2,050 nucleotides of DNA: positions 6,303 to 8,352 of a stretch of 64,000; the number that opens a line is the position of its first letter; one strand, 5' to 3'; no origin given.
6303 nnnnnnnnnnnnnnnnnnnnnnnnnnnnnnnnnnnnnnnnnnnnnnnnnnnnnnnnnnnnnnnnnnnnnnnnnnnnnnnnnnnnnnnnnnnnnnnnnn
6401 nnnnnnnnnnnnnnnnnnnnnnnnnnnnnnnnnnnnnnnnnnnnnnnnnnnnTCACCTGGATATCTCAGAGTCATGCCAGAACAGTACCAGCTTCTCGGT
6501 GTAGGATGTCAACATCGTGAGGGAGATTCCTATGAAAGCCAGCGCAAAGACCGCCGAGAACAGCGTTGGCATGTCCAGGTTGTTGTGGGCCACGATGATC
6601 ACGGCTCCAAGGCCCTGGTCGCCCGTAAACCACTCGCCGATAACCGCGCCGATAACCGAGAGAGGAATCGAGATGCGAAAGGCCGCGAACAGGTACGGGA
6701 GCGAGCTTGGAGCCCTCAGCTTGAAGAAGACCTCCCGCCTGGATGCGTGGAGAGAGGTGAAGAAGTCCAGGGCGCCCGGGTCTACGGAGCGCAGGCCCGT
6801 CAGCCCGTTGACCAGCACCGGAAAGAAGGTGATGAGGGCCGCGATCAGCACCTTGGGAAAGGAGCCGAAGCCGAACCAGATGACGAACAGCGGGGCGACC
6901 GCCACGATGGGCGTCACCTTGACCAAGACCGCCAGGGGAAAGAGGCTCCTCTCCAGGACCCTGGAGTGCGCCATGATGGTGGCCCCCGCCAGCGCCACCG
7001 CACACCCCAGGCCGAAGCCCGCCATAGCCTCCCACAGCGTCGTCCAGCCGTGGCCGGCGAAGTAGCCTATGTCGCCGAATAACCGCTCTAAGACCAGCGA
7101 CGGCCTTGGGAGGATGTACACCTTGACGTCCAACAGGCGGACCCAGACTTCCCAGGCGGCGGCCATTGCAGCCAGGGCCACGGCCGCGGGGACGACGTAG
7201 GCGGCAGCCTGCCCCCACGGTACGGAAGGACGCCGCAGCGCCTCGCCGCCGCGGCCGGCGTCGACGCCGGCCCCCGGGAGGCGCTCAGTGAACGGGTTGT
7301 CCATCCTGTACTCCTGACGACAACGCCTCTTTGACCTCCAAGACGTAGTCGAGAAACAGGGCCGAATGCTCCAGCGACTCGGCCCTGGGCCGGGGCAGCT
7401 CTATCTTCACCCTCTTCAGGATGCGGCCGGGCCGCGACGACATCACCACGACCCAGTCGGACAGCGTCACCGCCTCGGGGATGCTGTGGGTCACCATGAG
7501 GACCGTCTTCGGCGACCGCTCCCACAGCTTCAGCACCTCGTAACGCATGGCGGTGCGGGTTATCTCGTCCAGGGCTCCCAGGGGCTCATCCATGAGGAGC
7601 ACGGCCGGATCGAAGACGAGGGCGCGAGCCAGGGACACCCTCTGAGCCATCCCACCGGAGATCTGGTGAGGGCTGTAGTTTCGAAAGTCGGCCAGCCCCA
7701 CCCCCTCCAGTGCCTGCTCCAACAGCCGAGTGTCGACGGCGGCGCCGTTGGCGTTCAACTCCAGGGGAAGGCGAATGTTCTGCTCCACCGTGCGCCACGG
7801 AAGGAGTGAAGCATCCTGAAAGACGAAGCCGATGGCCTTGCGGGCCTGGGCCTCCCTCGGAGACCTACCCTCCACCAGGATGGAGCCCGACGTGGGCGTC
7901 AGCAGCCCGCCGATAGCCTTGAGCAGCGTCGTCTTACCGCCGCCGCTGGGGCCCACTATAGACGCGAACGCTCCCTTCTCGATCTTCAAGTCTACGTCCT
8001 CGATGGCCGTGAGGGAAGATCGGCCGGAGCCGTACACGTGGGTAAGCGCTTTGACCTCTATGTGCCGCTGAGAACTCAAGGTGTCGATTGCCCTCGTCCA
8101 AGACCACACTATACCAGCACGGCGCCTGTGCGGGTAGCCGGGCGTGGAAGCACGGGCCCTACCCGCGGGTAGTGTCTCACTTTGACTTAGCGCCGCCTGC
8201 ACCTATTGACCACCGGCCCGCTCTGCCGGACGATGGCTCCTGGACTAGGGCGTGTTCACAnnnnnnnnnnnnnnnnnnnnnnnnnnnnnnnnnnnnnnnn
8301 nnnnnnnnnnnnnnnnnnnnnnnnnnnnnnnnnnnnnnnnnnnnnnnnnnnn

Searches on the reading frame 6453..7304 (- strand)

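Call 33: search_protein_families(library=ncbifam, proteins=[window:6453-7304:-], max_evalue=1e-15)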
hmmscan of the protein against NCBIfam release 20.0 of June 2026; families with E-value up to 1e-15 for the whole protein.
window:6453-7304:- (283 aa): 3 families
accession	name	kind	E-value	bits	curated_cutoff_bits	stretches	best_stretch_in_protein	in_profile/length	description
NF040733.1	ABC_perm_U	equivalog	2.7e-24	86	295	1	39-277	10-249/251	ABC transporter permease subunit SaoP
NF008470.0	PRK11365.1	equivalog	5.3e-19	68.6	347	1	47-278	21-254/263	aliphatic sulfonate ABC transporter permease SsuC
NF007545.0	PRK10160.1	equivalog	7.7e-16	58.3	342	0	41-277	28-271/275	taurine ABC transporter permease TauC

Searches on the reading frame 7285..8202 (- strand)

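Call 33: search_protein_families(library=ncbifam, proteins=[window:7285-8202:-], max_evalue=1e-15)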
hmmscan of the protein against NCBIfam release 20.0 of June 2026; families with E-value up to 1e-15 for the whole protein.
window:7285-8202:- (305 aa): 140 families (the best 25 are shown)
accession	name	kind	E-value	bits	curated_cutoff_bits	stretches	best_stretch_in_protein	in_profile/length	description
NF040729.1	ABC_ATP_SaoA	equivalog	4.7e-61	206.4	360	1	48-292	2-241/248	ABC transporter ATP-binding protein SaoA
NF008421.0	PRK11248.1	equivalog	1.9e-55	188.2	357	1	64-271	14-219/255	taurine ABC transporter ATP-binding subunit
TIGR01184.1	ntrCD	subfamily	5.4e-54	183.2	291.8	1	67-274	1-209/230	nitrate ABC transporter ATP-binding protein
NF008420.0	PRK11247.1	equivalog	1.1e-52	178.8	395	1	48-280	13-231/257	aliphatic sulfonates ABC transporter ATP-binding protein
TIGR03265.1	PhnT2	equivalog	1.6e-52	178.9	457.7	1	46-256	3-210/353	putative 2-aminoethylphosphonate ABC transporter ATP-binding protein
TIGR01186.1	proV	subfamily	4.5e-51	174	326.6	1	65-255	7-204/363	betaine/proline/choline family ABC transporter ATP-binding protein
TIGR00968.1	3a0106s01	subfamily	1.9e-48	165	342.75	1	52-256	5-206/237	sulfate ABC transporter ATP-binding protein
TIGR01187.1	potA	subfamily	8.6e-47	159.8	355.6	1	82-262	1-180/325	polyamine ABC transporter ATP-binding protein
NF006987.0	PRK09452.1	equivalog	5.5e-46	157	482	1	45-256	15-223/378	spermidine/putrescine ABC transporter ATP-binding protein PotA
TIGR03258.1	PhnT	equivalog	9.3e-46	156.5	499.15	1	64-261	21-218/359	2-aminoethylphosphonate ABC transport system ATP-binding subunit PhnT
NF043075.1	MMSYN1_0197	equivalog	4.2e-45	154.2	550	1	48-256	3-208/341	spermidine/putrescine ABC transporter ATP-binding protein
NF008653.0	PRK11650.1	subfamily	5.6e-45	153.9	432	1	48-255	4-209/357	sn-glycerol-3-phosphate ABC transporter ATP-binding protein UgpC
NF008513.0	PRK11432.1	equivalog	9.3e-45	153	496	1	45-263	4-217/351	ferric ABC transporter ATP-binding protein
TIGR03415.1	ABC_choXWV_ATP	equivalog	2.3e-44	151.9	483.75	1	65-263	38-245/382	choline ABC transporter ATP-binding protein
NF040933.2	ABC_arch_GlcV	equivalog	3.2e-43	148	450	1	47-255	2-216/357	glucose ABC transporter ATP-binding protein GlcV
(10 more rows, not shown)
